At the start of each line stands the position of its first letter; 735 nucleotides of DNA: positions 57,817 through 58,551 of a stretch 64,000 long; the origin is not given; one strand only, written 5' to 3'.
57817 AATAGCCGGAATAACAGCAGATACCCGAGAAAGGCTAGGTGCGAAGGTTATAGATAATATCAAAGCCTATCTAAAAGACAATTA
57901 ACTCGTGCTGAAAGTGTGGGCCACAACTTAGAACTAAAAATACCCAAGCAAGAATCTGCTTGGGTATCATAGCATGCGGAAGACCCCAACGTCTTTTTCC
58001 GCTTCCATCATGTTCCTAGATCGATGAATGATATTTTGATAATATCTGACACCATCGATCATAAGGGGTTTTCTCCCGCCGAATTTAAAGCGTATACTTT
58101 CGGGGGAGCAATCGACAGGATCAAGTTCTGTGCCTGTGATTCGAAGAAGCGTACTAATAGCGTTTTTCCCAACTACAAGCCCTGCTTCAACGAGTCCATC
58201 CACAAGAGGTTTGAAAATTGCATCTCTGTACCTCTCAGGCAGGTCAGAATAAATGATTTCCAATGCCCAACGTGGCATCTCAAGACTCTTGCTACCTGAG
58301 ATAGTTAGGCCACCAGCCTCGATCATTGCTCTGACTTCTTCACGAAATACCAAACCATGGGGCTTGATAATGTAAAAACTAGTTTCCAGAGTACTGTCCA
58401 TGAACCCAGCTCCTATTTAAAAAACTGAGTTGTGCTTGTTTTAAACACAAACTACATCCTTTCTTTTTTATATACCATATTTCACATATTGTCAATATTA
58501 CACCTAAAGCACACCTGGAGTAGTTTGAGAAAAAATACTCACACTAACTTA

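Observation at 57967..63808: Dense nucleotide-housecleaning and peptidase neighbourhood, including an MccF-like peptidase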

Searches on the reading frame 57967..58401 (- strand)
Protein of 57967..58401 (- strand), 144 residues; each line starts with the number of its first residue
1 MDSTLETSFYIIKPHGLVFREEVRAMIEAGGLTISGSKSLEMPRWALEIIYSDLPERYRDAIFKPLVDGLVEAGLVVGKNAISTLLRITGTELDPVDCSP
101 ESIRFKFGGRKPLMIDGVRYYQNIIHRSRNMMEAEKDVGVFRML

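Call 3: search_protein_families(library=pfam, proteins=[window:57967-58401:-], max_evalue=0.01)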
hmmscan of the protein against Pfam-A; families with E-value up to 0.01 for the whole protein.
window:57967-58401:- (144 aa): 1 family
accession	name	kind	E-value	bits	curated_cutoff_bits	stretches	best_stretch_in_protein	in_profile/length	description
PF00334.24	NDK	-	1.6e-11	44.7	27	1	6-141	1-129/135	Nucleoside diphosphate kinase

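Call 4: search_protein_families(library=ncbifam, proteins=[window:57967-58401:-], max_evalue=0.01)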
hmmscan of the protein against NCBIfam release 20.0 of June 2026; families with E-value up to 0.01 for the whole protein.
window:57967-58401:- (144 aa): 2 families
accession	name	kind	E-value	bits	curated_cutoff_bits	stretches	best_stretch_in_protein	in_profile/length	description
NF001908.0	PRK00668.1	equivalog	1e-09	38.3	155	1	5-141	3-132/141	nucleoside-diphosphate kinase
NF011112.0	PRK14540.1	equivalog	0.00013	21.8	202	1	7-141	4-131/135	nucleoside-diphosphate kinase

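Call 25: list_cluster_members(proteins=[window:57967-58401:-, window:58539-59183:-, window:59186-59779:-, window:59906-60319:+, window:60331-61311:+, window:61314-61952:+, window:61953-62519:-, window:62586-63269:+, window:63266-63808:+, window:55711-56955:+])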
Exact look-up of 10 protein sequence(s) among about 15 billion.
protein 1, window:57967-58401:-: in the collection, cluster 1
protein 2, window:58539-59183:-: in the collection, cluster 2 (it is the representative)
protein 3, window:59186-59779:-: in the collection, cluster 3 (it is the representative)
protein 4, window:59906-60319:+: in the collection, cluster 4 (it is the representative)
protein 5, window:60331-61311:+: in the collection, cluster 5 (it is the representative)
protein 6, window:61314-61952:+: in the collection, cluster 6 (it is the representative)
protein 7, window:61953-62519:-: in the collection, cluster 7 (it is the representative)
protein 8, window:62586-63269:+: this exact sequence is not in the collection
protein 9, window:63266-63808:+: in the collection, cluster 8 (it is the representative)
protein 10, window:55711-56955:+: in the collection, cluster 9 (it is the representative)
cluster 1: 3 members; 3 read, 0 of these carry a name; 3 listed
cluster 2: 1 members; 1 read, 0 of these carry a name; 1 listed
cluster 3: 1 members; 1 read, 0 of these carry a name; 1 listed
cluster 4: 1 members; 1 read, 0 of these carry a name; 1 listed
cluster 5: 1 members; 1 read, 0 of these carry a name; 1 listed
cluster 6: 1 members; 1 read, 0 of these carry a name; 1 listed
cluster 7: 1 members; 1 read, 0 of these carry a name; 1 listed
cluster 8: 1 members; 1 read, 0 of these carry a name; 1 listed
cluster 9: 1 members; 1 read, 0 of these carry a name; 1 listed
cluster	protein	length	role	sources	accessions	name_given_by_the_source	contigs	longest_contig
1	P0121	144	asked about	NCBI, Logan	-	-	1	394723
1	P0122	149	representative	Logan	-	-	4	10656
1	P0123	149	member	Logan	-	-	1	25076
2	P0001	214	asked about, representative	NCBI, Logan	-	-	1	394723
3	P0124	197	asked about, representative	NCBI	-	-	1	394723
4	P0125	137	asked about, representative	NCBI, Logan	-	-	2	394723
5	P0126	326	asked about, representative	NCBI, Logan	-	-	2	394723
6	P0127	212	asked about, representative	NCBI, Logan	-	-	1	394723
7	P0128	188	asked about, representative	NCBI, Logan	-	-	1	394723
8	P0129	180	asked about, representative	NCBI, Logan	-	-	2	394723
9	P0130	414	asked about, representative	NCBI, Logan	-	-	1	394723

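Call 26: find_encoding_contigs(protein=P0123, flank=10000, max_places=3)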
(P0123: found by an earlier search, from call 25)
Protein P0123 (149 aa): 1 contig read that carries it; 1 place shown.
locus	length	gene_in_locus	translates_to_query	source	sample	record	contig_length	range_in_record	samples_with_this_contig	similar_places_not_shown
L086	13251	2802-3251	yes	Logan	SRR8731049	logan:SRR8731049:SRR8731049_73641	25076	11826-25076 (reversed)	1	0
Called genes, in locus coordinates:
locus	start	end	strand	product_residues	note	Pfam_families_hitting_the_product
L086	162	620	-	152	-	-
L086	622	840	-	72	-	-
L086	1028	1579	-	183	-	PF13238:AAA_18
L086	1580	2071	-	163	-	-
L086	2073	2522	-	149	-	PF00293:NUDIX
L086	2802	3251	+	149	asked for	PF00334:NDK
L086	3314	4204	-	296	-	PF00389:2-Hacid_dh, PF02826:2-Hacid_dh_C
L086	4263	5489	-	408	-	PF18603:LAL_C2 (weak)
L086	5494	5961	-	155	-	PF00293:NUDIX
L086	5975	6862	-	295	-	PF27100:DcsG_N (weak)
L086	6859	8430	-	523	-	PF00155:Aminotran_1_2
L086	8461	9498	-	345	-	PF02779:Transket_pyr, PF02780:Transketolase_C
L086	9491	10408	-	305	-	PF00676:E1_dh, PF13292:DXP_synthase_N (weak), PF00456:Transketolase_N (weak)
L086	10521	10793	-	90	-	-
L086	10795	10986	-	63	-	-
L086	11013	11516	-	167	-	-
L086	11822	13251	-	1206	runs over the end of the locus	-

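Call 27: find_encoding_contigs(protein=P0122, flank=10000, max_places=4)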
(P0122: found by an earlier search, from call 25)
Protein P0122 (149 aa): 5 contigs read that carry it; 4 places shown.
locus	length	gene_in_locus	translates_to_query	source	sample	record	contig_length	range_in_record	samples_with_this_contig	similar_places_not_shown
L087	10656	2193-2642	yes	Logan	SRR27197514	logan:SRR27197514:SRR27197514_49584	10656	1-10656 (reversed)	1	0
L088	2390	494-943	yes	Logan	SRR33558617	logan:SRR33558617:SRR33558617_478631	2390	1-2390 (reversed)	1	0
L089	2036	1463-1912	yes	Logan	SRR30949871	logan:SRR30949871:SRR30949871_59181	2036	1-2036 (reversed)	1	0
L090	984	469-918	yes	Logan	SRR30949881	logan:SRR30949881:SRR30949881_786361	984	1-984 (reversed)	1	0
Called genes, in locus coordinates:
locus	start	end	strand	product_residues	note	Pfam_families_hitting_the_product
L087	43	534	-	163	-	-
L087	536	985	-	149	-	PF00293:NUDIX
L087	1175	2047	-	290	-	PF08281:Sigma70_r4_2 (faint), PF13011:LZ_Tnp_IS481 (weak), PF13384:HTH_23, PF13565:HTH_32 (faint), PF13551:HTH_29 (faint), PF00665:rve, PF13683:rve_3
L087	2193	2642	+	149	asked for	PF00334:NDK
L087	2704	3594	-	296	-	PF00389:2-Hacid_dh, PF02826:2-Hacid_dh_C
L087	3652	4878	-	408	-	PF18603:LAL_C2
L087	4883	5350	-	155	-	PF00293:NUDIX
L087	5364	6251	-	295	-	PF27100:DcsG_N (weak)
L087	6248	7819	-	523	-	PF00155:Aminotran_1_2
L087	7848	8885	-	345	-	PF02779:Transket_pyr, PF02780:Transketolase_C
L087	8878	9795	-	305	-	PF00676:E1_dh, PF13292:DXP_synthase_N (weak), PF00456:Transketolase_N (weak)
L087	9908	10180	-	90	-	-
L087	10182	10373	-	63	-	-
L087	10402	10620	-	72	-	-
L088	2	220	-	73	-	?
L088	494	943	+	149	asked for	PF00334:NDK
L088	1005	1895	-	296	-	PF00389:2-Hacid_dh, PF02826:2-Hacid_dh_C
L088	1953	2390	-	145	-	?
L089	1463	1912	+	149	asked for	PF00334:NDK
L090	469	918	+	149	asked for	PF00334:NDK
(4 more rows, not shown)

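Call 61: search_protein_families(library=pfam, proteins=[L086:1580-2071:-, L086:2073-2522:-, L086:162-620:-], max_evalue=0.001)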
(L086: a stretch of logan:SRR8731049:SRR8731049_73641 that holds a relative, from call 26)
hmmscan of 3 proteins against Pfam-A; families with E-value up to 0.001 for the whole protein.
L086:1580-2071:- (163 aa): 2 families
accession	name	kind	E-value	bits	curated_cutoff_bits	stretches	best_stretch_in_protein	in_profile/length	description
PF07931.18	CPT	-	3.8e-05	24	22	0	1-158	2-171/172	Chloramphenicol phosphotransferase-like protein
PF13238.12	AAA_18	-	6e-05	23.9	29.4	1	3-71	1-77/128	AAA domain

L086:2073-2522:- (149 aa): 1 family
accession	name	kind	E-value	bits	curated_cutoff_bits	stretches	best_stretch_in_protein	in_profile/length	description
PF00293.34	NUDIX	-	3.1e-09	37.4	21.1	1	12-121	10-122/134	NUDIX domain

L086:162-620:- (152 aa): 0 families

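Call 71: search_protein_families(library=padloc, proteins=[window:57967-58401:-], max_evalue=0.01)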
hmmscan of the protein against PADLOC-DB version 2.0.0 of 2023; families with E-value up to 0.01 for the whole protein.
window:57967-58401:- (144 aa): 0 families

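Call 72: search_solved_structures(query=window:57967-58401:-, max_evalue=0.01, show_alignments=1)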
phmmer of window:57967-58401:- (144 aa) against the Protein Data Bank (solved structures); distinct sequences matched with E-value up to 0.01: 27.
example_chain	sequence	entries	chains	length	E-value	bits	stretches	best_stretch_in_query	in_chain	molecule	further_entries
3vvt_A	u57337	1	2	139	5.2e-06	29.6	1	6-141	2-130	Nucleoside diphosphate kinase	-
2cwk_A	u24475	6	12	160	7.1e-06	29.1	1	5-141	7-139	nucleoside-diphosphate kinase | Nucleoside diphosphate kinase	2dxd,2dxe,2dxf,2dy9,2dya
1u8w_A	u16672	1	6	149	1.8e-05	27.8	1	6-139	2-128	Nucleoside diphosphate kinase I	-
3mpd_A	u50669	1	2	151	6.5e-05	26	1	4-138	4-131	Nucleoside diphosphate kinase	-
3q83_A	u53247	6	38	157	7.6e-05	25.8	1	6-140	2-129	Nucleoside diphosphate kinase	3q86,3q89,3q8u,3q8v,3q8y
8g2z_1M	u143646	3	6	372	0.00014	24.9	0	5-108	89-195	Nucleoside diphosphate kinase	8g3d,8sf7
7zl8_A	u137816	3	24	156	0.00031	23.8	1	6-140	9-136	Nucleoside diphosphate kinase A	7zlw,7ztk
1jxv_A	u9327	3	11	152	0.00038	23.5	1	5-141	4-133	Nucleoside Diphosphate Kinase A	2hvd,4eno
5ui4_A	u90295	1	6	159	0.00043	23.4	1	5-141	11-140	Nucleoside diphosphate kinase A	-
9gd9_B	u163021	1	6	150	0.00046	23.3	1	5-141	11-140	Nucleoside diphosphate kinase A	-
3vvu_A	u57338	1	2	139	0.00046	23.3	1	6-141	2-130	Nucleoside diphosphate kinase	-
2vu5_A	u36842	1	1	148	0.0005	23.1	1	6-141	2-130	NUCLEOSIDE DIPHOSPHATE KINASE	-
3l7u_A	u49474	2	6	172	0.00056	23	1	5-141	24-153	Nucleoside diphosphate kinase A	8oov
9gd6_A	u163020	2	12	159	0.00057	23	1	5-141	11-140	Nucleoside diphosphate kinase A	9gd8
1pku_A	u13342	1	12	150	0.001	22.1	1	5-108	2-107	Nucleoside Diphosphate Kinase I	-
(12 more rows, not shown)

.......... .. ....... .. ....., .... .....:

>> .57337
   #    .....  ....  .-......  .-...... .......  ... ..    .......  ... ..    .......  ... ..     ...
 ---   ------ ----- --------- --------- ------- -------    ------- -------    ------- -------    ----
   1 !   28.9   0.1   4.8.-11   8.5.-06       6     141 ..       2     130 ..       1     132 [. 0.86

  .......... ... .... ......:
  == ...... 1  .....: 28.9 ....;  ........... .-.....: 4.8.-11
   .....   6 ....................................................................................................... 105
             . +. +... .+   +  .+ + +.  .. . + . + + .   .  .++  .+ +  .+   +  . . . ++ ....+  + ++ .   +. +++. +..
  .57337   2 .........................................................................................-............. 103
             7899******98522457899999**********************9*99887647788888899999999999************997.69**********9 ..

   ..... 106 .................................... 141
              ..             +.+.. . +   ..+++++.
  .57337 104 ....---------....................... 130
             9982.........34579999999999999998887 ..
